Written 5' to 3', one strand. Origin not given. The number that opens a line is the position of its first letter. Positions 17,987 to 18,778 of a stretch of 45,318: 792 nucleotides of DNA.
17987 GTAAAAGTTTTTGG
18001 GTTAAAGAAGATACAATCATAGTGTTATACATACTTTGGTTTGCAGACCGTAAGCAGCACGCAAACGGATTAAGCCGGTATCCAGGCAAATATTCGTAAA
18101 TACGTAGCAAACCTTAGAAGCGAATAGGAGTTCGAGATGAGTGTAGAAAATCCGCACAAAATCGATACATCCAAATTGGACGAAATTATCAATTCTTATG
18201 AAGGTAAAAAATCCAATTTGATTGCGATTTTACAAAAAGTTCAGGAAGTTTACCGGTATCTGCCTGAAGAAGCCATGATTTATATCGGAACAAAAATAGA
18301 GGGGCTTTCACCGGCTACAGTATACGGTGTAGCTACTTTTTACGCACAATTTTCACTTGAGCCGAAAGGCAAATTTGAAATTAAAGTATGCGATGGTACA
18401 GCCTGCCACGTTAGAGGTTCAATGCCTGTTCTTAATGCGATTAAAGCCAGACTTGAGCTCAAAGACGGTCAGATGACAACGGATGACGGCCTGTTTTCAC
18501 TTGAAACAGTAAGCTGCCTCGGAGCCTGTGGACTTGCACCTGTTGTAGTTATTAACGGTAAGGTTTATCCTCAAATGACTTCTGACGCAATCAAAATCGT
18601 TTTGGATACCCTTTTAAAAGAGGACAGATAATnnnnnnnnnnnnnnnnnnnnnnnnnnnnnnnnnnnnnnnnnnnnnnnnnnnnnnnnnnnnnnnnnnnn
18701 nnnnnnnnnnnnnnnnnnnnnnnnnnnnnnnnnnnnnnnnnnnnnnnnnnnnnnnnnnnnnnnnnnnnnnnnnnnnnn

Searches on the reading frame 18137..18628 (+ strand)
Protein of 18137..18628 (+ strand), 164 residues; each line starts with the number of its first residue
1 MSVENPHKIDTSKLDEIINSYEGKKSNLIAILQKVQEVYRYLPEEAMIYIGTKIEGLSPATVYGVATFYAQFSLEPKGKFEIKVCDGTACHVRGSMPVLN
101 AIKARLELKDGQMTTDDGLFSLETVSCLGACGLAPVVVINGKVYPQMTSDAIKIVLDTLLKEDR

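Call 43: search_protein_families(library=pfam, proteins=[window:18137-18628:+], max_evalue=0.00001)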
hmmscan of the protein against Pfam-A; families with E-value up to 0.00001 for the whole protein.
window:18137-18628:+ (164 aa): 1 family
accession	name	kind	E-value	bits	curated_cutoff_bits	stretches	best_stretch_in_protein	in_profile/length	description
PF01257.25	2Fe-2S_thioredx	-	1.5e-49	168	24.8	1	15-159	2-144/145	Thioredoxin-like [2Fe-2S] ferredoxin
